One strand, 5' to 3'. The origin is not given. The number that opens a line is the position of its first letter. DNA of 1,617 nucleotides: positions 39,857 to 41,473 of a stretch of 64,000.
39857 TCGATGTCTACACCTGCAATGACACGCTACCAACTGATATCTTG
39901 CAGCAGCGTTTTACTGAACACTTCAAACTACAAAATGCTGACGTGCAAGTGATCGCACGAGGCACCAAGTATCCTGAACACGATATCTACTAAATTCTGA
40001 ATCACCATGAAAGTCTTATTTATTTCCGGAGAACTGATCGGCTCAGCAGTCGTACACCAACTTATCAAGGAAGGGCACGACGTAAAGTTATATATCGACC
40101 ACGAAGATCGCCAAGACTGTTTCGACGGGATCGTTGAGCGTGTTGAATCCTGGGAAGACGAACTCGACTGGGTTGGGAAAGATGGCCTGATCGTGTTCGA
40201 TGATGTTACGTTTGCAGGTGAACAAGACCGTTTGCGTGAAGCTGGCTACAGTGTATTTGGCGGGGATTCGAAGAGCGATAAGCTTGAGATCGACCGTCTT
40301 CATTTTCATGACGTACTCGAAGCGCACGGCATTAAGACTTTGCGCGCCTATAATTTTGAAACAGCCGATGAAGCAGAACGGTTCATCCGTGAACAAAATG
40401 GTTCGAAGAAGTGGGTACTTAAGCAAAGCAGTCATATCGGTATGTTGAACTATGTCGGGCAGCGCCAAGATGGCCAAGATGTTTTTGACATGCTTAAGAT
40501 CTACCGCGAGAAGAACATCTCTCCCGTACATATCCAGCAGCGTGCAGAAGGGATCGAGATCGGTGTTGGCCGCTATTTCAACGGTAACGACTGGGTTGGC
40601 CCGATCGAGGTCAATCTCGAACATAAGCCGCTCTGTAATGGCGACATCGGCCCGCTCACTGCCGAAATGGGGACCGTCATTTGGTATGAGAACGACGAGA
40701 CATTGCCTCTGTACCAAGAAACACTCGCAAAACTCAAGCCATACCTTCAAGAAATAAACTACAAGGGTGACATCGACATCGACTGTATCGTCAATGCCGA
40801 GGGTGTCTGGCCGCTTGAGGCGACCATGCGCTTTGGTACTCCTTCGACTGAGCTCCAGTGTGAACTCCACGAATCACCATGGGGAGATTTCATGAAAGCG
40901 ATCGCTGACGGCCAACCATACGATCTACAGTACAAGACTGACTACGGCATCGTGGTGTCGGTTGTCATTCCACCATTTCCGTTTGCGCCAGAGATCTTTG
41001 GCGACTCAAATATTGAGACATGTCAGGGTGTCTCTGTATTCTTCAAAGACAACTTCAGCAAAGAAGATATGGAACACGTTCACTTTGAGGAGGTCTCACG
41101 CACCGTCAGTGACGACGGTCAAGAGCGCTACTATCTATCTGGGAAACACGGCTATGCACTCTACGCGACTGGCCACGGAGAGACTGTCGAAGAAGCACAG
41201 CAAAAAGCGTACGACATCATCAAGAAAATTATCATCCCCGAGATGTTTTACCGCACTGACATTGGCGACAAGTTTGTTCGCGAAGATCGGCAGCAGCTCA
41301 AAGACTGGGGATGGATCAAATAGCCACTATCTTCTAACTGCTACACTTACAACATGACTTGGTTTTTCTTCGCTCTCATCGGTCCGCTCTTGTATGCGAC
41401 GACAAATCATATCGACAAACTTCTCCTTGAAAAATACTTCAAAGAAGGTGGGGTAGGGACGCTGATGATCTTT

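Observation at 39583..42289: speH followed by a divergent PurD-like ATP-grasp ligase and a DMT transporter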

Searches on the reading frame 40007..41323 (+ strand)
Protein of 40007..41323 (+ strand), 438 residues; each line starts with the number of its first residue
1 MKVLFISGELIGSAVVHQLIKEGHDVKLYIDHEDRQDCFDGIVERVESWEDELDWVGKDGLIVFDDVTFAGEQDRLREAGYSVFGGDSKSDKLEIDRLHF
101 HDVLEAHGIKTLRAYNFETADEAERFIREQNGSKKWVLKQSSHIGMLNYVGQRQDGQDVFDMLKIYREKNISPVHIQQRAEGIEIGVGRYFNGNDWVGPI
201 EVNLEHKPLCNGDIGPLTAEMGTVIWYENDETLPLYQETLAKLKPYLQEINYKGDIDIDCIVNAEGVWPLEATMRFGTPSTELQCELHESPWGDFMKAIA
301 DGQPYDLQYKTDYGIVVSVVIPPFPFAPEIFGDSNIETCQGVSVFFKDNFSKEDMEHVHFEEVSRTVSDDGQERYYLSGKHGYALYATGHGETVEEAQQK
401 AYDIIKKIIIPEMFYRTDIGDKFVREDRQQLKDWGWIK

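Call 3: search_protein_families(library=pfam, proteins=[window:40007-41323:+], max_evalue=0.01)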
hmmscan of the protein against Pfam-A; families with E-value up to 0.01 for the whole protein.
window:40007-41323:+ (438 aa): 2 families
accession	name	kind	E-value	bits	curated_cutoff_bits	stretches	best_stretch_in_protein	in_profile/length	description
PF02843.22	GARS_C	-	1.3e-08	35.5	34.8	1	380-422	50-92/92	Phosphoribosylglycinamide synthetase, C domain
PF01071.24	GARS_A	-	1.4e-07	31.9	27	1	100-280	6-193/194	Phosphoribosylglycinamide synthetase, ATP-grasp (A) domain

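Call 4: search_protein_families(library=ncbifam, proteins=[window:40007-41323:+], max_evalue=0.01)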
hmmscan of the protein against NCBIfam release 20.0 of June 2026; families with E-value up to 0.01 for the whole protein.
window:40007-41323:+ (438 aa): 1 family
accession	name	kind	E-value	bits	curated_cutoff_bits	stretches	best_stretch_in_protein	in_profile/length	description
TIGR00877.1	purD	equivalog_domain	1.4e-28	99.9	288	1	70-423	78-423/425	phosphoribosylamine--glycine ligase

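Call 5: find_homologous_proteins(query=window:40007-41323:+, max_evalue=0.001)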
Query window:40007-41323:+ (438 aa): 1324 proteins with E <= 0.001 among 4680 candidates; the best 120 are listed.
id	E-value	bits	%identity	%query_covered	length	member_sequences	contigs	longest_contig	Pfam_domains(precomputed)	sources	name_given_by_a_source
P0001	0.0e+0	1022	100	100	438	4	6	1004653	PF02843.23,PF01071.25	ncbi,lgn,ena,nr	ncbi:MAG: hypothetical protein KC877_05180 [Candidatus Kaiserbacteria bacterium]|nr:hypothetical pro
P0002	9.1e-210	715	65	100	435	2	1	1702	PF02843.23,PF01071.25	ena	-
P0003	7.0e-209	713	66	100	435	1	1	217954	PF02843.23,PF01071.25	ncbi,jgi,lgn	-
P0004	6.0e-206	703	65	100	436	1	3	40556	PF02843.23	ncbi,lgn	-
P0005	5.8e-205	700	66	100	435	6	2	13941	PF02843.23,PF01071.25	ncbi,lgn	-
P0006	3.7e-204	697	64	100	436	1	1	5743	PF02843.23,PF01071.25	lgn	-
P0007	9.3e-203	692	63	100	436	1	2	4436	PF02843.23,PF01071.25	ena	-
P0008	4.8e-201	687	64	100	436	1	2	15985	PF02843.23,PF01071.25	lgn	-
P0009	1.1e-200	685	64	100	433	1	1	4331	PF02843.23,PF01071.25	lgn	-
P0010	4.7e-199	680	65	100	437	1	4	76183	PF02843.23,PF01071.25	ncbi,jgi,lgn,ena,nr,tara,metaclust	ncbi:phosphoribosylamine--glycine ligase [bacterium]|nr:phosphoribosylamine--glycine ligase [bacteri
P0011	1.1e-198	679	64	99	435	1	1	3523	PF02843.23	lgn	-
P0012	2.5e-198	678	65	100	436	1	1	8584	PF02843.23,PF01071.25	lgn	-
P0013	4.4e-198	677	64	100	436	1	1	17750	PF02843.23,PF01071.25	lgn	-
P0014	9.1e-198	676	63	100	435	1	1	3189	PF02843.23,PF01071.25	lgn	-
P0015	2.0e-197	675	63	100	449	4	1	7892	PF02843.23,PF01071.25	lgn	-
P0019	2.0e-194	665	61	100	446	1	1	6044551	PF02843.23,PF01071.25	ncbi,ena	-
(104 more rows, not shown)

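Call 6: search_solved_structures(query=window:40007-41323:+, max_evalue=1, show_alignments=2)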
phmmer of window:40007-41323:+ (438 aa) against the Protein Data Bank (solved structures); distinct sequences matched with E-value up to 1: 10.
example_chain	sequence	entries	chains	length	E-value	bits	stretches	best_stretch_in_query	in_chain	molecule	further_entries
2ip4_A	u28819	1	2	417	4.1e-14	55.5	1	68-330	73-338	Phosphoribosylamine--glycine ligase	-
2yw2_A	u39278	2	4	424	2.1e-13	53.2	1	69-423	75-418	Phosphoribosylamine--glycine ligase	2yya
2xcl_A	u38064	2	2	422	8.1e-13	51.3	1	69-425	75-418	PHOSPHORIBOSYLAMINE--GLYCINE LIGASE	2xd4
2yrw_A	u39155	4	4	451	1e-11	47.7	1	70-424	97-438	Phosphoribosylglycinamide synthetase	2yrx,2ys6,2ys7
5vev_A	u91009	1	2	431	5.5e-11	45.3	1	68-424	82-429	Phosphoribosylamine--glycine ligase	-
1vkz_A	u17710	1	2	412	4.5e-09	39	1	65-419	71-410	Phosphoribosylamine--glycine ligase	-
3mjf_A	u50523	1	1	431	5.4e-08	35.4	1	70-282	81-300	Phosphoribosylamine--glycine ligase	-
2qk4_A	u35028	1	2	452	7.6e-07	31.6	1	70-302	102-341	Trifunctional purine biosynthetic protein adenosine-3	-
1gso_A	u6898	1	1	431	2.3e-06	30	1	70-223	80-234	PROTEIN (GLYCINAMIDE RIBONUCLEOTIDE SYNTHETASE)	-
3lp8_A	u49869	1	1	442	0.014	17.6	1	69-302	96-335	Phosphoribosylamine-glycine ligase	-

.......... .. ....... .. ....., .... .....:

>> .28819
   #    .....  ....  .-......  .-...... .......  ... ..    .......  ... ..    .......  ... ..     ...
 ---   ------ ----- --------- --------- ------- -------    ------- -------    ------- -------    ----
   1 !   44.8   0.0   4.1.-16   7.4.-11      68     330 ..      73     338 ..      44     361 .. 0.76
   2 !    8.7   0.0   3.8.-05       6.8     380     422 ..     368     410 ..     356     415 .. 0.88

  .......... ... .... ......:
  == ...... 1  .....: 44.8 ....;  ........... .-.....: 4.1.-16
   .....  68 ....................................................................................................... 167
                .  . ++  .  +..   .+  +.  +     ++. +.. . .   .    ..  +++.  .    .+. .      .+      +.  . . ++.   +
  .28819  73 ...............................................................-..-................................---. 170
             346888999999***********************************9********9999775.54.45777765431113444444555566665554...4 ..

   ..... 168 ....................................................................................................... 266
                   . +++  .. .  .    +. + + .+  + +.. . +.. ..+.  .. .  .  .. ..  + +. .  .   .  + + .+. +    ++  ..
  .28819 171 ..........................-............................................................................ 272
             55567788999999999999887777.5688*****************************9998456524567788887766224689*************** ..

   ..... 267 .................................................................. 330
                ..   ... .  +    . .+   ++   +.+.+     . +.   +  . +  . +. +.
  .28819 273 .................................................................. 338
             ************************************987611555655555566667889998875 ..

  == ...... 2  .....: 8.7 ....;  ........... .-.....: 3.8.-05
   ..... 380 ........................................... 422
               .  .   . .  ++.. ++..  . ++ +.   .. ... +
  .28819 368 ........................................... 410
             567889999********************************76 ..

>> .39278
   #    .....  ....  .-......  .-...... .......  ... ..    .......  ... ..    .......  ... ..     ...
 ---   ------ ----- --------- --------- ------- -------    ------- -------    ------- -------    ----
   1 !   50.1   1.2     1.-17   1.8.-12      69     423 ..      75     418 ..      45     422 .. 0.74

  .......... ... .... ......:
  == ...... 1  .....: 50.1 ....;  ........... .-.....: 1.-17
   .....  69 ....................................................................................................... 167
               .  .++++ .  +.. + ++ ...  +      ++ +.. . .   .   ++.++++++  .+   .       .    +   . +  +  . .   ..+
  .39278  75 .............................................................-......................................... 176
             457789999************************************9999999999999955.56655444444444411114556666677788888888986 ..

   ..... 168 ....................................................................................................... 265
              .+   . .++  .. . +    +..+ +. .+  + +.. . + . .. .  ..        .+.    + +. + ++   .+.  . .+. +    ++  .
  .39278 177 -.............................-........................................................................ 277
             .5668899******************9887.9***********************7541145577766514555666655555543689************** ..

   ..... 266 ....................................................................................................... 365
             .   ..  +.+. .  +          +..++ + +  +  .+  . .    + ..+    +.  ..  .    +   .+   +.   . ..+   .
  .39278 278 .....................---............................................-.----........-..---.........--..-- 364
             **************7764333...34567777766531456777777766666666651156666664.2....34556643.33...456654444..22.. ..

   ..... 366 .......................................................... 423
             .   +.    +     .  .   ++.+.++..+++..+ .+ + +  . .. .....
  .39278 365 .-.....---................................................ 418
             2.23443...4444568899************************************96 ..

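Call 7: find_encoding_contigs(protein=P0001, flank=10000, max_places=3)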
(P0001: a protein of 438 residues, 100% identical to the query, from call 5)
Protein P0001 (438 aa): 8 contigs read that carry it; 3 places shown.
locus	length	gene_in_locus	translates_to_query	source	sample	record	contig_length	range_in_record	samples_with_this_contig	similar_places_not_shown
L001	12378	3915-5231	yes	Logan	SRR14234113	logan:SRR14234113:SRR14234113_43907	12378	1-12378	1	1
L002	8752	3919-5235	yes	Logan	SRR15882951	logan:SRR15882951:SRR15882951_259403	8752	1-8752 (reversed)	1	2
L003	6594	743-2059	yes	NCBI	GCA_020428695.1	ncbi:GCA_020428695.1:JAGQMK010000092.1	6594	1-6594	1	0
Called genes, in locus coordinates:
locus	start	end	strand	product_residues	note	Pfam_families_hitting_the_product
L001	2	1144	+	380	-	?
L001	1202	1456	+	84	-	-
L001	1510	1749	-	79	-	-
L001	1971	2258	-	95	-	-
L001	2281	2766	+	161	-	-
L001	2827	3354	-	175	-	-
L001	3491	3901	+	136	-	PF02675:AdoMet_dc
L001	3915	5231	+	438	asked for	PF01071:GARS_A (weak), PF02843:GARS_C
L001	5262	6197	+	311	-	PF00892:EamA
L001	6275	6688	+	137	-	-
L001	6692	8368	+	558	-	PF00512:HisKA, PF02518:HATPase_c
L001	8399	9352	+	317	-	PF00579:tRNA-synt_1b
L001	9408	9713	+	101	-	-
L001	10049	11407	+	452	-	PF01336:tRNA_anti-codon, PF00152:tRNA-synt_2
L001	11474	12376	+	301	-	?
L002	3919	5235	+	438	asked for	PF01071:GARS_A (weak), PF02843:GARS_C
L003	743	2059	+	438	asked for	PF01071:GARS_A (weak), PF02843:GARS_C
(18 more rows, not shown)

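Call 8: find_encoding_contigs(protein=P0019, flank=10000, max_places=3)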
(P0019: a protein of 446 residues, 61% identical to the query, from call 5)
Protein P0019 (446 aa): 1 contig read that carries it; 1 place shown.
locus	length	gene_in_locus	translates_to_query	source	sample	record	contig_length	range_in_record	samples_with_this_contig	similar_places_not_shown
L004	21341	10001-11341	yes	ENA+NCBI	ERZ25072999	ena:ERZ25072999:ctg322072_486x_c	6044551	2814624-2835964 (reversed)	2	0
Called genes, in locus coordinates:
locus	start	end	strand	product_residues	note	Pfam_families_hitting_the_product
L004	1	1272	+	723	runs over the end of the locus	PF01935:DUF87 (weak), PF10412:TrwB_AAD_bind (faint)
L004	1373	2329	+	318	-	-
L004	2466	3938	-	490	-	-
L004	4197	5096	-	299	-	-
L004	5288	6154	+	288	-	PF13649:Methyltransf_25 (faint), PF01555:N6_N4_Mtase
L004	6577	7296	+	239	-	PF23872:DUF7227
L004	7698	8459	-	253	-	PF03472:Autoind_bind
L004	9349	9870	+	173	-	PF01862:PvlArgDC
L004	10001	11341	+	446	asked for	PF01071:GARS_A (weak), PF02843:GARS_C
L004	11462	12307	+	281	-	PF00892:EamA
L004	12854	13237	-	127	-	PF00072:Response_reg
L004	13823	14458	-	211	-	PF06353:DUF1062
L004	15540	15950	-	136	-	PF06339:Ectoine_synth, PF07883:Cupin_2 (weak)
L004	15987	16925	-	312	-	PF02574:S-methyl_trans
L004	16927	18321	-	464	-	PF01565:FAD_binding_4, PF08031:BBE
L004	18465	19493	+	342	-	PF01965:DJ-1_PfpI, PF00165:HTH_AraC (weak), PF12833:HTH_18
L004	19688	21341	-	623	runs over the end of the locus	PF00580:UvrD-helicase, PF13245:AAA_19, PF13361:UvrD_C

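Call 11: find_related_loci(query=A1, collection=genome_contigs, flank=6000)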
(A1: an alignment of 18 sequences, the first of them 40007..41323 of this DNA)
Query A1 (438 aa) in genome_contigs; peptide patterns used: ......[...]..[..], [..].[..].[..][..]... (x = any residue, [..] = any of these).
290 stretches matched a pattern; 230 encode a relative of the query (tblastn E <= 1e-3); the best 80 are kept; 80 distinct loci.
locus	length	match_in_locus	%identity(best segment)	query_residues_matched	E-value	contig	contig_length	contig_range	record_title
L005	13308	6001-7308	63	1-438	0e+0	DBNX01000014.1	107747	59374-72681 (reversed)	MAG TPA_asm: Patescibacteria group bacterium UBA661 UBA661_contig_315, whole genome shotgun sequence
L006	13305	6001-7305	61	1-437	0e+0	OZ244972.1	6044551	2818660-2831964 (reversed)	MAG: Rhodospirillales bacterium isolate 53a8b895-f9c6-4de1-8451-65e20c47fd72 genome assembly, chromosome: 1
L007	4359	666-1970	64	1-437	0e+0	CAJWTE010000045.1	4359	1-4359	TPA_asm: uncultured bacterium isolate ERR599159_bin.42_MetaBAT_v2.12.1_MAG genome assembly, contig: NODE_13136_length_43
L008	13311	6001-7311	65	1-437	0e+0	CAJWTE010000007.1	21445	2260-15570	TPA_asm: uncultured bacterium isolate ERR599159_bin.42_MetaBAT_v2.12.1_MAG genome assembly, contig: NODE_890_length_2144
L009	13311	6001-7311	62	1-437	0e+0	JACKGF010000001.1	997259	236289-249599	MAG: Candidatus Nomurabacteria bacterium isolate HK-STAS-PATE-27 HK-STAS-PATE-27_1, whole genome shotgun sequence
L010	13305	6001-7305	62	1-437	0e+0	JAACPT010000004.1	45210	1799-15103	MAG: Candidatus Parcubacteria bacterium isolate CG_2015-02_43_9 CG_2015-02_curated_scaffold_433, whole genome shotgun se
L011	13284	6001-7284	52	1-437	5e-157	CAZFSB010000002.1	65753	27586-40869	MAG TPA_asm: uncultured Candidatus Saccharibacteria bacterium isolate SRP319275_co4_64 genome assembly, contig: NODE_230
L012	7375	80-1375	52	1-437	2e-157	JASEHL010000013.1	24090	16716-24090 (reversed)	MAG: Patescibacteria group bacterium isolate Yes70-22 NODE_13_length_24090_cov_11.714957, whole genome shotgun sequence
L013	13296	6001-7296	51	1-437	2e-153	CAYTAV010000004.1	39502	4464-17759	MAG TPA_asm: uncultured Gammaproteobacteria bacterium isolate binchicken_co22_29 genome assembly, contig: NODE_1075_leng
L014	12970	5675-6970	53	1-437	2e-150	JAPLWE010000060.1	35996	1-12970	MAG: Candidatus Gribaldobacteria bacterium isolate LacPavin_0419_WC90_MAG_39_10 LacPavin_0419_WC90_scaffold_112387, whol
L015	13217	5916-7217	51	1-437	5e-150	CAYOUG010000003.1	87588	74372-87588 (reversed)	MAG TPA_asm: uncultured Candidatus Saccharibacteria bacterium isolate SRP278252_co2_18 genome assembly, contig: NODE_364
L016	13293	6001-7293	50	1-438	2e-148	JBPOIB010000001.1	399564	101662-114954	MAG: Candidatus Moraniibacteriota bacterium isolate MAG_655 c_000000434175, whole genome shotgun sequence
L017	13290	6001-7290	50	1-437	9e-149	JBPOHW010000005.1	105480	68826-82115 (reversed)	MAG: Candidatus Moraniibacteriota bacterium isolate MAG_322 c_000000394488, whole genome shotgun sequence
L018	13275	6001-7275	51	1-433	7e-148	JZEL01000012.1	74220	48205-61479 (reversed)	MAG: Parcubacteria bacterium OLB19 UZ19_OD100CONTIG000012, whole genome shotgun sequence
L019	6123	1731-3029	51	1-437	1e-147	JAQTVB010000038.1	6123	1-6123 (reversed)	MAG: Patescibacteria group bacterium isolate STB_78 NODE_38867_length_6123_cov_3.722482_Sandtown_B, whole genome shotgun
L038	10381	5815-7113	48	1-437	8e-143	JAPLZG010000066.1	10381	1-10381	MAG: Candidatus Taylorbacteria bacterium isolate LacPavin_0818_WC55_MAG_33_6 LacPavin_0818_WC55_scaffold_313806, whole g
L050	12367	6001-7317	48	1-437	7e-140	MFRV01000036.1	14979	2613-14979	MAG: Candidatus Moranbacteria bacterium RIFCSPHIGHO2_01_FULL_54_31 rifcsphigho2_01_scaffold_9876, whole genome shotgun s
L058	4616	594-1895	49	1-438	4e-141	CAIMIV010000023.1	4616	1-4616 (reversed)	uncultured bacterium isolate MJ-2014-D5_bin-329 genome assembly, contig: bin-329:23/71, whole genome shotgun sequence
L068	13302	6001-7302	49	1-438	5e-138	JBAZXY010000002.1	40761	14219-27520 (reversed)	MAG: Parcubacteria group bacterium isolate SO_2017_GW1_67 NODE_4538_length_40761_cov_3.695969_OW334_2017, whole genome s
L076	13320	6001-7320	47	1-437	2e-136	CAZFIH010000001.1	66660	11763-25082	MAG TPA_asm: uncultured Bdellovibrionales bacterium isolate SRP141376_co2_5 genome assembly, contig: NODE_1086_length_66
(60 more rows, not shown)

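Call 37: predict_structure(alignment_id=A2)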
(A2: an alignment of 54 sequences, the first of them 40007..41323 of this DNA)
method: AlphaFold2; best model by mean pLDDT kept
length: 438 residues; sequences in the alignment: 54
mean_pLDDT: 93.8   pTM: 0.92
mean pLDDT of the five models: 93.8, 93.8, 93.5, 93.1, 93.0
residues with pLDDT >= 90: 374; 70-90: 47; 50-70: 17; < 50: 0
segments of 3 or more residues with pLDDT < 50: none
pLDDT, mean of each block of 10 residues (from residue 1): 97 96 98 94 97 98 94 96 96 91 97 93 92 81 73 88 92 90 97 98 95 88 97 97 98 97 97 94 98 98 98 98 80 65 96 97 96 95 96 98 98 97 97 96
secondary structure, 60 per line:
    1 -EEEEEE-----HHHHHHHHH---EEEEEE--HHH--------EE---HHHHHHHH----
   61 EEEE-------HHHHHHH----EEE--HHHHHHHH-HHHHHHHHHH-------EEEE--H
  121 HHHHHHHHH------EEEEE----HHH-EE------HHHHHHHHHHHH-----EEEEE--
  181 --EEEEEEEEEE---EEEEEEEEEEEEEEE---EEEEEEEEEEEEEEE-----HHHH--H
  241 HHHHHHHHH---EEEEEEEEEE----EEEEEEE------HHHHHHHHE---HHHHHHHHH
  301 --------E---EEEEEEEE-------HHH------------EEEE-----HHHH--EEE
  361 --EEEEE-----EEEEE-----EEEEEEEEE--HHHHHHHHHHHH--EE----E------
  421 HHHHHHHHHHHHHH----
elements in order: E2-7 H13-21 E25-30 H49-56 E61-64 H72-78 E83-85 H88-95 H97-106 E114-117 H120-129 E136-140 H157-168 E174-178 E183-192 E196-210 E214-228 H234-237 H240-249 E253-262 E267-273 H280-287 H292-300 E313-320 E343-346 H352-355 E358-360 E363-367 E373-377 E383-391 H394-405 H421-434

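Call 43: fold_search(model_id=the predicted structure, library=pdb)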
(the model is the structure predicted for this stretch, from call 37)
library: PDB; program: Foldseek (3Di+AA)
matches with E <= 10: 1737; with E <= 0.001: 582
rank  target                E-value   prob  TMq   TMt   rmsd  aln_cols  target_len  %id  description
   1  5vev_B                1.8e-31  1.00  0.72  0.76   4.9       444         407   20  Crystal Structure of Phosphoribosylamine-glycine Ligase from Neisseria gonorrhoeae (released 2017-04-12)
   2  5vev_A                2.4e-30  1.00  0.71  0.76   4.9       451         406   20  Crystal Structure of Phosphoribosylamine-glycine Ligase from Neisseria gonorrhoeae (released 2017-04-12)
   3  2ys6                  5.0e-30  1.00  0.72  0.75   4.5       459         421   19  Crystal structure of GAR synthetase from Geobacillus kaustophilus (released 2007-10-09)
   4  3lp8                  1.4e-29  1.00  0.75  0.78   4.3       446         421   19  Crystal structure of phosphoribosylamine-glycine ligase from Ehrlichia chaffeensis (released 2010-02-23)
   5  2yw2_A                1.9e-29  1.00  0.77  0.80   3.7       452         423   21  Crystal structure of GAR synthetase from Aquifex aeolicus in complex with ATP (released 2007-10-23)
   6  2yrx                  2.7e-28  1.00  0.73  0.76   4.2       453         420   19  Crystal structure of GAR synthetase from Geobacillus kaustophilus (released 2007-10-09)
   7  2yrw                  2.9e-28  1.00  0.73  0.77   4.4       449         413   21  Crystal structure of GAR synthetase from Geobacillus kaustophilus (released 2007-10-09)
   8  3mjf                  4.5e-28  1.00  0.69  0.71   5.8       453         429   19  Phosphoribosylamine-glycine ligase from Yersinia pestis (released 2010-05-26)
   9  7lvo                  2.9e-27  1.00  0.76  0.77   4.2       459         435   18  Cryptococcus neoformans GAR synthetase (released 2021-08-25)
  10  2ip4_A                4.5e-27  1.00  0.72  0.76   5.2       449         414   22  Crystal Structure of Glycinamide Ribonucleotide Synthetase from Thermus thermophilus HB8 (released 2007-10-30)
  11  2qk4_A                1.7e-26  1.00  0.77  0.80   4.1       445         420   19  Human glycinamide ribonucleotide synthetase (released 2007-07-24)
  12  1gso                  4.1e-26  1.00  0.73  0.76   4.6       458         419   18  GLYCINAMIDE RIBONUCLEOTIDE SYNTHETASE (GAR-SYN) FROM E. COLI. (released 1998-12-09)
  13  2qk4_B                4.9e-26  1.00  0.75  0.78   4.4       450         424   19  Human glycinamide ribonucleotide synthetase (released 2007-07-24)
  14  1vkz_A                8.1e-26  1.00  0.71  0.78   4.2       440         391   22  Crystal structure of Phosphoribosylamine--glycine ligase (TM1250) from Thermotoga maritima at 2.30 A resolution (released 2004-08-24)
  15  2xcl                  1.1e-25  1.00  0.75  0.78   4.2       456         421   19  Nucleotide-bound Structures of Bacillus subtilis Glycinamide Ribonucleotide Synthetase (released 2011-03-23)
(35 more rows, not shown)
